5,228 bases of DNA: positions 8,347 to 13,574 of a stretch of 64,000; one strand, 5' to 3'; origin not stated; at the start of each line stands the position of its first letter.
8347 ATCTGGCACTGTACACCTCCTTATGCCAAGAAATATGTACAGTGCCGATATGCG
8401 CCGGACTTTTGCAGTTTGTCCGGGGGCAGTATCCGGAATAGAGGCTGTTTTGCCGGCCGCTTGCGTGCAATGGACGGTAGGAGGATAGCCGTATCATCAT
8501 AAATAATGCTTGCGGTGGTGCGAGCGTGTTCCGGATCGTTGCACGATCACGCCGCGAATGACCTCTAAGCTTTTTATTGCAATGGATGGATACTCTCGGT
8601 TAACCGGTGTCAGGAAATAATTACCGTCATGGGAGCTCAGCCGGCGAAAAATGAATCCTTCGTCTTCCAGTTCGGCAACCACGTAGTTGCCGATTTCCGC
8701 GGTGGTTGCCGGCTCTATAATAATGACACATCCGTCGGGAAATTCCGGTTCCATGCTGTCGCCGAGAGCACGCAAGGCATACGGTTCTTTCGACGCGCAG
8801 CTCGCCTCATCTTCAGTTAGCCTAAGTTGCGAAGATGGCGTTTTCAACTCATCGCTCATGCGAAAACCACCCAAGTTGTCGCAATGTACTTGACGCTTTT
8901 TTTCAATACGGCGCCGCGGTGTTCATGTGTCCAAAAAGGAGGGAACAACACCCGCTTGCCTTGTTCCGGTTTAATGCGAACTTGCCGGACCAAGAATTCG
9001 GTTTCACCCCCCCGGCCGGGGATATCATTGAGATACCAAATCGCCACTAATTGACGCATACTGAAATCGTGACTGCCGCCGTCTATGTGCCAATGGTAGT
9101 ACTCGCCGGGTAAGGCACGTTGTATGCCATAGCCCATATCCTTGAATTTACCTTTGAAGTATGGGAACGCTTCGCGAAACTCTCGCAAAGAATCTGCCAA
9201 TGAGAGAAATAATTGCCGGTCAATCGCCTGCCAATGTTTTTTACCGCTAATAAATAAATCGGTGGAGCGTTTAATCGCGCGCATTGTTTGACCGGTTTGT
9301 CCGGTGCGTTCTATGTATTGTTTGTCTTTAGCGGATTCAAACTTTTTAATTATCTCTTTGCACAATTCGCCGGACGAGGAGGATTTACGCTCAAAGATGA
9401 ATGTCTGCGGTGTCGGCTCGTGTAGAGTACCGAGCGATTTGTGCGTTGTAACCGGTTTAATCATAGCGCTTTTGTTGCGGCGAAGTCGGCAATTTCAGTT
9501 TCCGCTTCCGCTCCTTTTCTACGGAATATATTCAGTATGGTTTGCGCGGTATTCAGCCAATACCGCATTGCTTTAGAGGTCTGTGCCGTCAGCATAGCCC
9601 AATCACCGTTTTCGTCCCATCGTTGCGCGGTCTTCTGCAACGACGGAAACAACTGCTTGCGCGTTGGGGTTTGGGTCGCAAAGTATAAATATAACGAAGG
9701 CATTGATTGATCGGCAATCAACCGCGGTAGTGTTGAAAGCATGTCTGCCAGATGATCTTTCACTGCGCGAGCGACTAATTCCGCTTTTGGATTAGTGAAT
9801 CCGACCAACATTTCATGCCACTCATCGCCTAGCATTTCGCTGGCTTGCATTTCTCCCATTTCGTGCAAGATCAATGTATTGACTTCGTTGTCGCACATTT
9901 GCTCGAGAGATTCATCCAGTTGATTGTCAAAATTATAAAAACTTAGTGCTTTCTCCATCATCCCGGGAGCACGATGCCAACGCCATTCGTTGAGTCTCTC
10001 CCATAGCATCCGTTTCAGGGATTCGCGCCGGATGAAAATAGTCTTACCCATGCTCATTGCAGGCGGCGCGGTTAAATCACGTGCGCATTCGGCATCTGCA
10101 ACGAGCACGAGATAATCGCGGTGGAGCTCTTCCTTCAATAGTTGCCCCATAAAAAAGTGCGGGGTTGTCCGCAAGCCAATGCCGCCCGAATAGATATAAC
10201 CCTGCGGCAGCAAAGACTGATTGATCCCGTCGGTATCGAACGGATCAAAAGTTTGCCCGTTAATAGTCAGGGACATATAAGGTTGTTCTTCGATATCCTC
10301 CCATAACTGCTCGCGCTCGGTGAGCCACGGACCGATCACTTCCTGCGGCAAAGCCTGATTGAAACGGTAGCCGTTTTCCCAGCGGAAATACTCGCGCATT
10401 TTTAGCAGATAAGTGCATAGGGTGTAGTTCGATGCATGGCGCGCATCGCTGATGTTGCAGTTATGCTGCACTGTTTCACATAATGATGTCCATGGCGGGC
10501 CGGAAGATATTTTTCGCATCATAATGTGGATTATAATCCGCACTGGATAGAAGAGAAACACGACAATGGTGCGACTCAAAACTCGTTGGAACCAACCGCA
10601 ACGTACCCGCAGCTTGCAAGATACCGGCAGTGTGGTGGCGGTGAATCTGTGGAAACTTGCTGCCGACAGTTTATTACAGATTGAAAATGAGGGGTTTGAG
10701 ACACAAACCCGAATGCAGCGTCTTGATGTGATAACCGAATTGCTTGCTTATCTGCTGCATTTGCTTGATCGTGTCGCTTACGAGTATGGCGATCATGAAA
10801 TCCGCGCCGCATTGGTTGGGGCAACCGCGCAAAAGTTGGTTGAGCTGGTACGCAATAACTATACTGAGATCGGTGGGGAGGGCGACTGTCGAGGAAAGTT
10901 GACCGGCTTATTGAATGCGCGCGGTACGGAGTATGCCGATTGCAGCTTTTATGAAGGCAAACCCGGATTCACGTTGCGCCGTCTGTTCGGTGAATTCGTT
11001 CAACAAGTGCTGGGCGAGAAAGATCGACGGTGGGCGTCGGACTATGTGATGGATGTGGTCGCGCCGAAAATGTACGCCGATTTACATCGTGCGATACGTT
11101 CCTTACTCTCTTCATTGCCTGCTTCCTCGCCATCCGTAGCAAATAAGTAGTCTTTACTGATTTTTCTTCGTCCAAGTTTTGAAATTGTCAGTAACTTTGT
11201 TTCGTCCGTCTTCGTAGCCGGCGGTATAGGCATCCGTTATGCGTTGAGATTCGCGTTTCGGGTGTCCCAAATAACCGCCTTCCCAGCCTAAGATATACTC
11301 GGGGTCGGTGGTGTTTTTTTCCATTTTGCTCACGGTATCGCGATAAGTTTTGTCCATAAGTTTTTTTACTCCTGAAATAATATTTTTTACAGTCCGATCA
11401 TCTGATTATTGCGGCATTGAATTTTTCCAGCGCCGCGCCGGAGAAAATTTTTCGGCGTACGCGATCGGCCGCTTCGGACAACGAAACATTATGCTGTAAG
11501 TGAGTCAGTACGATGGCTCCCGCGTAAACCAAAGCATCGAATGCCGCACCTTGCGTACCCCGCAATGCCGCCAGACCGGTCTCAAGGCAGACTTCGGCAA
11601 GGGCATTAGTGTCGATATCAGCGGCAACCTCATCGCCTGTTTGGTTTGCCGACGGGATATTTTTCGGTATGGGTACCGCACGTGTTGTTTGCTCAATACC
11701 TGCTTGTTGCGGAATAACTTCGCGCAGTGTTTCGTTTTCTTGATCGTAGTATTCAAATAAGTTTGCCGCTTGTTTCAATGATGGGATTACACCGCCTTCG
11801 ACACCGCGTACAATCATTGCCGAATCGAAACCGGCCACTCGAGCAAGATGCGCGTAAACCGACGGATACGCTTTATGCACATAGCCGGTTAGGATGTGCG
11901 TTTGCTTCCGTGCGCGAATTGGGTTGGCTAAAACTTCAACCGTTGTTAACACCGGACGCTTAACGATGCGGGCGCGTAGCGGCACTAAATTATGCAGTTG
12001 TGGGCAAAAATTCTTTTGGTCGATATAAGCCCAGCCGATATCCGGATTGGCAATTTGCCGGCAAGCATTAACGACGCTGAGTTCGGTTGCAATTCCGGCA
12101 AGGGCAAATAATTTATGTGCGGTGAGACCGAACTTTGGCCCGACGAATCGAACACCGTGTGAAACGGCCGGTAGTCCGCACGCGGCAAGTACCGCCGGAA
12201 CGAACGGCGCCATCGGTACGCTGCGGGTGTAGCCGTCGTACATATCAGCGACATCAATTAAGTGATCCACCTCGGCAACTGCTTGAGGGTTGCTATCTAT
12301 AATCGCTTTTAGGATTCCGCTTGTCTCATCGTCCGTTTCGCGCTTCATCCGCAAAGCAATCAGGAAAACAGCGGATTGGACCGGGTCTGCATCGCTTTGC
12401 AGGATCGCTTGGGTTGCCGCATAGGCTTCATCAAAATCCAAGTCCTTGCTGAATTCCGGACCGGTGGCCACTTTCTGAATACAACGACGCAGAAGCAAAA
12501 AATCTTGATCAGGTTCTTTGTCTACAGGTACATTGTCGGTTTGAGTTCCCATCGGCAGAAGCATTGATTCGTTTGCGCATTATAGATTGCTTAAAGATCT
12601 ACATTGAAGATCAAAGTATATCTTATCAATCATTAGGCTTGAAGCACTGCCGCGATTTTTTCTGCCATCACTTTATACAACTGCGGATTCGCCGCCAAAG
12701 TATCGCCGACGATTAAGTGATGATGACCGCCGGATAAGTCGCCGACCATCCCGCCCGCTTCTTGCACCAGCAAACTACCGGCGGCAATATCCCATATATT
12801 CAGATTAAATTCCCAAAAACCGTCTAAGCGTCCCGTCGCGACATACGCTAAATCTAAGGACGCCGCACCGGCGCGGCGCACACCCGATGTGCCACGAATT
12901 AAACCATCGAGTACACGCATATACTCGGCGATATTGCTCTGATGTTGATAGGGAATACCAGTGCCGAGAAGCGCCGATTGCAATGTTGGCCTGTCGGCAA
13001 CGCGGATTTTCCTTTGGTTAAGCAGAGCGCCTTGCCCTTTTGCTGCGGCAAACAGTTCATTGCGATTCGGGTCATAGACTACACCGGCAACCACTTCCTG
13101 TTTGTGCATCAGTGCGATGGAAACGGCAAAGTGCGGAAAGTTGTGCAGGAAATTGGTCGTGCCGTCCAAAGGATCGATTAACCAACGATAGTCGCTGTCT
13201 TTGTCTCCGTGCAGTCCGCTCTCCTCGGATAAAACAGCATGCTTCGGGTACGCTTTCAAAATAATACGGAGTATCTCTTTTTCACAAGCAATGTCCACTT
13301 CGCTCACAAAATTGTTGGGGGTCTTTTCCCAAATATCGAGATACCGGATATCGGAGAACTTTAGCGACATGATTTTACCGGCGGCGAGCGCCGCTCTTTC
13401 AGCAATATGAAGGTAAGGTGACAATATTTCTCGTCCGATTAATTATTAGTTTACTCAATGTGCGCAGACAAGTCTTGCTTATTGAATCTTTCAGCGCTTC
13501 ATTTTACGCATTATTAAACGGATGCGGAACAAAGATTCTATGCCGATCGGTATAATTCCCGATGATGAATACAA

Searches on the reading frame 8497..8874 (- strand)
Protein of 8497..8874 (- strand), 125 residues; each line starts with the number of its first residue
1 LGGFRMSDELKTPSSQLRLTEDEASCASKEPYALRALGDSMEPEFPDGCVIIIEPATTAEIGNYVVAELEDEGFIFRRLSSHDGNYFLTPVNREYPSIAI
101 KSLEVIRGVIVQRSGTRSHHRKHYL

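Call 50: search_protein_families(library=pfam, proteins=[window:8497-8874:-], max_evalue=0.01)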
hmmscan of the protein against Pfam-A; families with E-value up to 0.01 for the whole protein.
window:8497-8874:- (125 aa): 1 family
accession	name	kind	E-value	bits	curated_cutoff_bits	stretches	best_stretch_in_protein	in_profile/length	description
PF00717.28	Peptidase_S24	-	8.4e-17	61.4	23.3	1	25-108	28-113/116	Peptidase S24-like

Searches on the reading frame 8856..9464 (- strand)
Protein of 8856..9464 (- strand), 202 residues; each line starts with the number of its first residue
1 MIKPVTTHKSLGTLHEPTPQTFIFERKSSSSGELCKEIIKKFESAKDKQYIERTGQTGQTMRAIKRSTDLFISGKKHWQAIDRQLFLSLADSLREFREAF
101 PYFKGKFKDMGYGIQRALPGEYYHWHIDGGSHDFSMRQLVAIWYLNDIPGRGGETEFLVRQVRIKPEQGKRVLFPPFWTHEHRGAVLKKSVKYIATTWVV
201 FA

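Call 27: search_protein_families(library=ncbifam, proteins=[window:8856-9464:-], max_evalue=0.00001)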
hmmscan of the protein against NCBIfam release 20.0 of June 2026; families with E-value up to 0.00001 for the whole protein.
window:8856-9464:- (202 aa): 0 families

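Call 50: search_protein_families(library=pfam, proteins=[window:8856-9464:-], max_evalue=0.01)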
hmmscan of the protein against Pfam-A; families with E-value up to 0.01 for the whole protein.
window:8856-9464:- (202 aa): 1 family
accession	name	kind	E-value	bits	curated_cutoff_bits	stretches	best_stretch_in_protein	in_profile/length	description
PF13640.12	2OG-FeII_Oxy_3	-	9.7e-11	42.9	27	1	114-199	3-97/98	2OG-Fe(II) oxygenase superfamily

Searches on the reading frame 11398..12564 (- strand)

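Call 27: search_protein_families(library=ncbifam, proteins=[window:11398-12564:-], max_evalue=0.00001)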
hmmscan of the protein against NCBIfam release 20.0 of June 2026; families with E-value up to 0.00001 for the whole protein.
window:11398-12564:- (388 aa): 6 families
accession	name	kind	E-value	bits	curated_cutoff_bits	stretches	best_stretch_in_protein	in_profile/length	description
NF005635.0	PRK07394.1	equivalog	7.1e-43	147.2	287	1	26-382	6-337/348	hypothetical protein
NF006564.0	PRK09071.1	equivalog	6.7e-28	97.6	257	1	25-259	13-239/335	glycosyl transferase family protein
NF006005.0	PRK08136.1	equivalog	3.8e-25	88.9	185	1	26-299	4-269/314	DNA-binding protein YbiB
TIGR01245.1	trpD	equivalog_domain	1.1e-23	84.1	199.05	1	40-384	8-326/330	anthranilate phosphoribosyltransferase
NF011201.0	PRK14607.1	equivalog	1e-21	77.2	670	1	39-308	205-466/534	bifunctional anthranilate synthase component II/anthranilate phosphoribosyltransferase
NF007073.0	PRK09522.1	equivalog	1e-08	34.6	738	1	41-274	212-437/531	bifunctional anthranilate synthase glutamate amidotransferase component TrpG/anthranilate phosphoribosyltransferase TrpD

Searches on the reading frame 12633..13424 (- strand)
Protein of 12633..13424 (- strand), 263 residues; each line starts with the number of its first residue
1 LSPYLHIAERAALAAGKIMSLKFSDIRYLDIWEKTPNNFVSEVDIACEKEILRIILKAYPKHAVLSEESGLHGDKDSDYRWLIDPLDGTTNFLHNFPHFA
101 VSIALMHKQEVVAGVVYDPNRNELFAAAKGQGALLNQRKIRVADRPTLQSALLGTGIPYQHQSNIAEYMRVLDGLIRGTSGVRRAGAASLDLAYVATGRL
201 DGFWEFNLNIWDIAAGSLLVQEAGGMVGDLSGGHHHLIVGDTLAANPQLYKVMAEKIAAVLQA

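Call 27: search_protein_families(library=ncbifam, proteins=[window:12633-13424:-], max_evalue=0.00001)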
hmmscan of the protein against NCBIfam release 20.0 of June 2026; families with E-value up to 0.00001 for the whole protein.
window:12633-13424:- (263 aa): 7 families
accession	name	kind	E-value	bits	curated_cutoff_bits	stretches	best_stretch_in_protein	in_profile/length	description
NF008027.1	PRK10757.1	equivalog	2.4e-78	262.7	332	1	1-259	1-259/267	inositol-1-monophosphatase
TIGR02067.1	his_9_HisN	equivalog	2.7e-43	148.3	275.15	1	6-252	3-246/252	histidinol-phosphatase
NF009321.0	PRK12676.1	equivalog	6.4e-43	146.7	264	1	42-234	46-233/264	bifunctional fructose-bisphosphatase/inositol-phosphate phosphatase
TIGR01331.1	bisphos_cysQ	equivalog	4e-29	102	228.8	1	8-233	5-230/250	3'(2'),5'-bisphosphate nucleotidase CysQ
NF010678.0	PRK14076.1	equivalog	4.7e-23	81.9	493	1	41-233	43-254/570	bifunctional NADP phosphatase/NAD kinase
NF008182.0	PRK10931.1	equivalog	1.6e-22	79.8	379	1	12-233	9-226/246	3'(2'),5'-bisphosphate nucleotidase CysQ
TIGR01330.1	bisphos_HAL2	equivalog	1.5e-13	50.3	267.05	1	162-247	250-332/359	3'(2'),5'-bisphosphate nucleotidase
